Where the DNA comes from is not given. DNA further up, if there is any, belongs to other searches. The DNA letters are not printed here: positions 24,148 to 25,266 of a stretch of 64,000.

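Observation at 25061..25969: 57-bp duplication of a gene's 3' end brackets an 795-bp low-GC insertion (att-like scar without integrase)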

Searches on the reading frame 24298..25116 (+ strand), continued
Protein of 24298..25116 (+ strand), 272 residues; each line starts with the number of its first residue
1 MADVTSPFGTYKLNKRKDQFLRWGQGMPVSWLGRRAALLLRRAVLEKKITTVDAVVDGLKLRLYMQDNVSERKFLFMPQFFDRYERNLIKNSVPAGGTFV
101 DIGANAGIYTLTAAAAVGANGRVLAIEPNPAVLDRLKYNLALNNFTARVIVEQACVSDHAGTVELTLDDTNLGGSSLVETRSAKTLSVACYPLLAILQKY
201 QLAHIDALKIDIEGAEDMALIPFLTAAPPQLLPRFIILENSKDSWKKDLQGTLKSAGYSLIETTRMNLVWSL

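Call 41: search_protein_families(library=ncbifam, proteins=[window:24298-25116:+], max_evalue=0.1)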
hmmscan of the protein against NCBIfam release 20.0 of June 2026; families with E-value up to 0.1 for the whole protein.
window:24298-25116:+ (272 aa): 14 families
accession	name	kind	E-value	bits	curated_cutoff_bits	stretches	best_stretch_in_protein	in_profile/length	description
TIGR01444.1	fkbM_fam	subfamily_domain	1.2e-25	90.6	37.7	1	98-219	1-123/143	FkbM family methyltransferase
TIGR02469.1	CbiT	equivalog_domain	1.5e-07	31.8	78.3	1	94-176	18-98/124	precorrin-6Y C5,15-methyltransferase (decarboxylating) subunit CbiT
NF047649.1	MTase_UXPK_star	exception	2.7e-06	26.6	460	1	94-147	76-129/283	methyltransferase/UXPK-star double selenoprotein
NF041537.1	ArsM_AhpD_UU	exception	1e-05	24.5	510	1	93-146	74-127/345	arsenite methyltransferase/AhpD domain selenoprotein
NF041536.1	ArsM_DUF2284_UU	exception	1.8e-05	23.3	575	1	93-146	74-127/459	arsenite methyltransferase/DUF2284 domain selenoprotein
NF001556.0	PRK00377.1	equivalog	2.7e-05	24.1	238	1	88-176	33-121/198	cobalt-precorrin-6Y C(15)-methyltransferase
NF008823.0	PRK11873.1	subfamily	0.00082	18.9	263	1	94-144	76-126/272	arsenite methyltransferase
NF047732.1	tRNAMtaseTrm5bMeth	equivalog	0.0025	16.8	500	1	73-150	178-249/337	tRNA (guanine(37)-N1)-methyltransferase Trm5b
NF043040.1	corrin_prot_MT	hypoth_equivalog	0.0054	16.2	180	0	82-157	28-100/216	corrinoid protein-associated methyltransferase CpaM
TIGR04290.1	meth_Rta_06860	hypoth_equivalog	0.0067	15.9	300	1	95-140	49-92/226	TIGR04290 family methyltransferase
NF000058.2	Erm41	exception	0.007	16.3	350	1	67-141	3-74/173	23S rRNA (adenine(2058)-N(6))-methyltransferase Erm(41)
NF006138.0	PRK08287.1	equivalog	0.054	13.3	210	0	98-144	34-79/189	decarboxylating cobalt-precorrin-6B (C(15))-methyltransferase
NF052510.1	methyltran_MpqE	exception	0.069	12.5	335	0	93-154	44-105/234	methyl-plastoquinone biosynthesis methyltransferase MpqE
TIGR00438.1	rrmJ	equivalog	0.091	12.2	300.15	0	93-130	30-67/188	23S rRNA (uridine(2552)-2'-O)-methyltransferase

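Call 49: find_encoding_contigs(protein=P0013, flank=5000, max_places=3)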
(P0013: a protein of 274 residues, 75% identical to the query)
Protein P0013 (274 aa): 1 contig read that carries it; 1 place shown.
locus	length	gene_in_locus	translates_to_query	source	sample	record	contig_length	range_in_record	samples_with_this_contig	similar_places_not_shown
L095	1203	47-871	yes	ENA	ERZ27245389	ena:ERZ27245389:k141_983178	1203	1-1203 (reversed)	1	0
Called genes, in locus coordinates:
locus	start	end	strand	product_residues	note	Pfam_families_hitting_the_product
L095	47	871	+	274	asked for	PF02475:TRM5-TYW2_MTfase (weak), PF05050:Methyltransf_21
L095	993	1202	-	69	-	?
